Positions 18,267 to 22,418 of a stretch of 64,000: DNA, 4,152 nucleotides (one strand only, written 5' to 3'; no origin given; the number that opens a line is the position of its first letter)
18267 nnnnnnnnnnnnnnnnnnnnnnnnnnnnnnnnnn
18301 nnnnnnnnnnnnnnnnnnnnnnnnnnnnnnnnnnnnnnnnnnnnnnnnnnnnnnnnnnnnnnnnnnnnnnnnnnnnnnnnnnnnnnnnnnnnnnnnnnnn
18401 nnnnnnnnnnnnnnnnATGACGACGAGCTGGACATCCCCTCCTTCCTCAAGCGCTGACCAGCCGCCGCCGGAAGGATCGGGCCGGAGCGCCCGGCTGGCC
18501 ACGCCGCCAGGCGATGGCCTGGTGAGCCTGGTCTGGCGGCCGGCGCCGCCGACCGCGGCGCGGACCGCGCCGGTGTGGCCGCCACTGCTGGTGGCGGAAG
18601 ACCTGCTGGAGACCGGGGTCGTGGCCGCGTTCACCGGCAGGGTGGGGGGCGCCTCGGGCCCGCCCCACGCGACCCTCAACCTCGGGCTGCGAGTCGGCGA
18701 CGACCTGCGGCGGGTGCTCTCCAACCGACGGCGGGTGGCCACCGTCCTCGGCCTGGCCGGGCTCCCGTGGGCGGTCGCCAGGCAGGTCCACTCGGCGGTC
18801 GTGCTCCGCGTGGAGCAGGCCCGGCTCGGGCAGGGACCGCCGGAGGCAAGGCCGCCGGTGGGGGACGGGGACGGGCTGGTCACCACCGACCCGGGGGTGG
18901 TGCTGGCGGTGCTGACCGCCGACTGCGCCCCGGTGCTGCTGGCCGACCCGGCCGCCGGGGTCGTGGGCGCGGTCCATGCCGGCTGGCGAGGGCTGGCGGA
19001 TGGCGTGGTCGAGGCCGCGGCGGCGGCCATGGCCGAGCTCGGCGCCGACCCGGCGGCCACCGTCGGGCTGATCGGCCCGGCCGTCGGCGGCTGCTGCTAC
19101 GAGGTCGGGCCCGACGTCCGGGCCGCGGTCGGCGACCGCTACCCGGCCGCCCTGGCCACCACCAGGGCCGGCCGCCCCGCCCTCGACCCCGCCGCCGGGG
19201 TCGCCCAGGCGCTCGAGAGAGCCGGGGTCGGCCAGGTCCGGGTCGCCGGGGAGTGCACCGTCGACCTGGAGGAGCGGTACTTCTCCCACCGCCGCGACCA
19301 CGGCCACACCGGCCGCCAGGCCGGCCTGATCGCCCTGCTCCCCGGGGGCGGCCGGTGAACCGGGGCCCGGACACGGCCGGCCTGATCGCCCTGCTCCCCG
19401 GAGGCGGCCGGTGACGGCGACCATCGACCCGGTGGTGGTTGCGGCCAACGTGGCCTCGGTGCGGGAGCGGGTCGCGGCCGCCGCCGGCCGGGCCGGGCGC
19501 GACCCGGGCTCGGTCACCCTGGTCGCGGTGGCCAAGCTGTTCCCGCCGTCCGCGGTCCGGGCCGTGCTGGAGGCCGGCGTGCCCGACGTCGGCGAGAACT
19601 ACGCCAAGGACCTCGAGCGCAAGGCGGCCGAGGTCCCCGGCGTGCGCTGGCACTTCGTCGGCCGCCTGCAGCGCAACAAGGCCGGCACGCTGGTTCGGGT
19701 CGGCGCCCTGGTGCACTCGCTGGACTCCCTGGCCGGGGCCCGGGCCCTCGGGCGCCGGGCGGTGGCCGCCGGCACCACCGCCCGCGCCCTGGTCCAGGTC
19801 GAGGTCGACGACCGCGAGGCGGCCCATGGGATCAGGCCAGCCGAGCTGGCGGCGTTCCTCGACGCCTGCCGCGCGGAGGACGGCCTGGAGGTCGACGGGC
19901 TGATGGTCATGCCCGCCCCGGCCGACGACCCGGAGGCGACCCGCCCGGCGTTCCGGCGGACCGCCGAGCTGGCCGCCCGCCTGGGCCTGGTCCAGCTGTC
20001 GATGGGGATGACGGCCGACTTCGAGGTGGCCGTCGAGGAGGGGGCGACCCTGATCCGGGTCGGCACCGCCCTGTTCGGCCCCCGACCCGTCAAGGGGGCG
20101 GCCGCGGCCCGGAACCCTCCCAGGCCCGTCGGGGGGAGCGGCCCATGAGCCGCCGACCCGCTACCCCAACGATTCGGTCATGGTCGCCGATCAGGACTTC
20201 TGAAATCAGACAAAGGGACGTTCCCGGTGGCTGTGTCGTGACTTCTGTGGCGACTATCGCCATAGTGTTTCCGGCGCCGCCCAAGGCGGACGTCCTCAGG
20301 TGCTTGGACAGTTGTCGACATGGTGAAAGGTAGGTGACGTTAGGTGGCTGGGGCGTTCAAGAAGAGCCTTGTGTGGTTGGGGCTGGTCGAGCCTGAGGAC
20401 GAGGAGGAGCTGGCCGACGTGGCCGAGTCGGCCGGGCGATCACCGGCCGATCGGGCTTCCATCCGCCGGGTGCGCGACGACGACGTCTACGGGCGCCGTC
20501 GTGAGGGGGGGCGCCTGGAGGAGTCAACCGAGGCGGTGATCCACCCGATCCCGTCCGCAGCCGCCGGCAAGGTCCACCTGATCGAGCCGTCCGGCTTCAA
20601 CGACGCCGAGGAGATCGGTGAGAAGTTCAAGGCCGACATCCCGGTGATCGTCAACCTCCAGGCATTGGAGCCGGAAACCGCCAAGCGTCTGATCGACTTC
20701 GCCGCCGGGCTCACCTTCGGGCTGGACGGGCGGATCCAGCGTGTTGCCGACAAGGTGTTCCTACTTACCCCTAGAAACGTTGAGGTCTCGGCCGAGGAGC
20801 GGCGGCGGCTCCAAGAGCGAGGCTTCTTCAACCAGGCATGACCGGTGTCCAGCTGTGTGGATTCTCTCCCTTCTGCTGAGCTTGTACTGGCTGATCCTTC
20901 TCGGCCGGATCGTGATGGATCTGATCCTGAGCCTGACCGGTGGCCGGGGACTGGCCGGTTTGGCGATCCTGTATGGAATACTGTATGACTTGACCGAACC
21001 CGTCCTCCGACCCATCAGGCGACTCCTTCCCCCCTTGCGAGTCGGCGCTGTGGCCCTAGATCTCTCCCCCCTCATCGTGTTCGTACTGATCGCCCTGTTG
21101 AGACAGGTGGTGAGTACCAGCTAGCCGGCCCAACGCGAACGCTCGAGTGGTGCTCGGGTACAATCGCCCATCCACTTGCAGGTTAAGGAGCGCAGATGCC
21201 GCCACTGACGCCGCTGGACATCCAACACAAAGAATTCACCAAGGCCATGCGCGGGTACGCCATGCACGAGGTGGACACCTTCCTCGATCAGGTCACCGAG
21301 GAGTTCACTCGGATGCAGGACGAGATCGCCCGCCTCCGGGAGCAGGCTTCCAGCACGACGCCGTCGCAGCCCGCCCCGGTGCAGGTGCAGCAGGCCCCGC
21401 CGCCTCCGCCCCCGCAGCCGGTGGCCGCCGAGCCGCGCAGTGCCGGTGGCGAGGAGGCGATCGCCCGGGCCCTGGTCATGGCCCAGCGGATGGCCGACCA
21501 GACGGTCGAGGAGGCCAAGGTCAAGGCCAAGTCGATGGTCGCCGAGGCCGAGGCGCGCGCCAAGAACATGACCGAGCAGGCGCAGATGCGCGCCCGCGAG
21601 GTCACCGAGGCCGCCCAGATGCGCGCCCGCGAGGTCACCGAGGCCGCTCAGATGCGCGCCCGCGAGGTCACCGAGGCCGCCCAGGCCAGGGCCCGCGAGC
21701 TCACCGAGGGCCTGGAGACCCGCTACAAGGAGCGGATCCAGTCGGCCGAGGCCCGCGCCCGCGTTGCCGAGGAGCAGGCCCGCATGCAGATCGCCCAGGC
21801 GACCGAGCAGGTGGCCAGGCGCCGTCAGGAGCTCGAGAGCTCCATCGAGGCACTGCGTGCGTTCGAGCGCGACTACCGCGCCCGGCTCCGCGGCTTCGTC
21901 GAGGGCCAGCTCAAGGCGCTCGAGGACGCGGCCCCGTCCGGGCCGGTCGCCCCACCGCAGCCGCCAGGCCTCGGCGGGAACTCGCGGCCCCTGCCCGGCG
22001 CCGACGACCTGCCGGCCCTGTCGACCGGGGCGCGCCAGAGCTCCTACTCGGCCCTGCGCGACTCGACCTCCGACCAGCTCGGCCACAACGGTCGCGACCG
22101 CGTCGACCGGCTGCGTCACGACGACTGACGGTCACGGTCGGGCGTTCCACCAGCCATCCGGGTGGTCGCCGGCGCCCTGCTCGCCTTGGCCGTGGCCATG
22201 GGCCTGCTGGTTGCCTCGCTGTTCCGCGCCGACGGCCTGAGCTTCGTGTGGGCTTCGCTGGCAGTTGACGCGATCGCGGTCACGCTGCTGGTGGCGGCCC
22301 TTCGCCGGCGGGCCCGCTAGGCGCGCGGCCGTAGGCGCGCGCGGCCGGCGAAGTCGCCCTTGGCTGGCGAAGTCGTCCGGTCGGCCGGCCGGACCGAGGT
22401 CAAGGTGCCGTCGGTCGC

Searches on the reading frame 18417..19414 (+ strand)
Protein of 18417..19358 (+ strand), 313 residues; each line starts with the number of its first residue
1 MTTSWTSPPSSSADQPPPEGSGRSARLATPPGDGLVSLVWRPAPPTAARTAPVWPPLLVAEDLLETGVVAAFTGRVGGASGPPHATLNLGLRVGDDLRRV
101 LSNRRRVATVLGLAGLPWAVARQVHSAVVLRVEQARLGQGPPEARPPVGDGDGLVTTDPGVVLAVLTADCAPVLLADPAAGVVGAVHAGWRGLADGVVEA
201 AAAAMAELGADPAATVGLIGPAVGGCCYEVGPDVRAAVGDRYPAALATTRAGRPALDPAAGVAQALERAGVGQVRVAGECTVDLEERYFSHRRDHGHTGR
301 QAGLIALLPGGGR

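Call 64: search_protein_families(library=pfam, proteins=[window:18417-19358:+, window:18575-19414:+])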
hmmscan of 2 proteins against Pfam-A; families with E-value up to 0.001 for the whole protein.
window:18417-19358:+ (313 aa): 1 family
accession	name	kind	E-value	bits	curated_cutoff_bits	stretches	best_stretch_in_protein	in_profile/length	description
PF02578.20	Cu-oxidase_4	-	5.8e-73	245.6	22.9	1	73-305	1-237/238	Multi-copper polyphenol oxidoreductase laccase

window:18575-19414:+ (279 aa): 0 families

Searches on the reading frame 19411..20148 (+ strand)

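Call 64: search_protein_families(library=pfam, proteins=[window:19411-20148:+])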
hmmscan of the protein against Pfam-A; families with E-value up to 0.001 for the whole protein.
window:19411-20148:+ (245 aa): 1 family
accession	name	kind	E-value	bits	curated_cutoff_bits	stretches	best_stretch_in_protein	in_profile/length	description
PF01168.26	Ala_racemase_N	-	5.3e-18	66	24.1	1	17-226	6-220/220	Alanine racemase, N-terminal domain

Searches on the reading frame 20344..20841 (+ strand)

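Call 64: search_protein_families(library=pfam, proteins=[window:20344-20841:+])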
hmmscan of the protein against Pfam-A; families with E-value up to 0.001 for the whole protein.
window:20344-20841:+ (165 aa): 1 family
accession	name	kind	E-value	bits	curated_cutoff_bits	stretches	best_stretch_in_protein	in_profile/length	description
PF04472.17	SepF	-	9.4e-27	93.5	27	1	77-148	1-72/72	Cell division protein SepF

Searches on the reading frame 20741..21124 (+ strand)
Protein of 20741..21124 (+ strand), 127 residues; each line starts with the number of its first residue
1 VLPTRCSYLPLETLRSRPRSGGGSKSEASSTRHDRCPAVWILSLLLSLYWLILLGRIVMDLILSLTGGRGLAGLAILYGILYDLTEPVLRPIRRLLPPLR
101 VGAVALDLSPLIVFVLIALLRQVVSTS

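Call 64: search_protein_families(library=pfam, proteins=[window:20741-21124:+])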
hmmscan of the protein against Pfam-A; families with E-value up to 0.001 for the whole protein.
window:20741-21124:+ (127 aa): 1 family
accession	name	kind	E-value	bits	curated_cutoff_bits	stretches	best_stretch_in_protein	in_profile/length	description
PF02325.22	YGGT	-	1.8e-15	57.6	27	1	44-124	2-70/70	YGGT family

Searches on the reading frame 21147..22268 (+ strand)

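Call 64: search_protein_families(library=pfam, proteins=[window:21196-22128:+, window:21147-22268:+])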
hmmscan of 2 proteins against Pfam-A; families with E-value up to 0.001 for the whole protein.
window:21196-22128:+ (310 aa): 1 family
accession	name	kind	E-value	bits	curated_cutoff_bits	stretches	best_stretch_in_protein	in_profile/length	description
PF05103.18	DivIVA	-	7.7e-22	78.1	28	2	4-53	1-50/131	DivIVA protein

window:21147-22268:+ (373 aa): 0 families
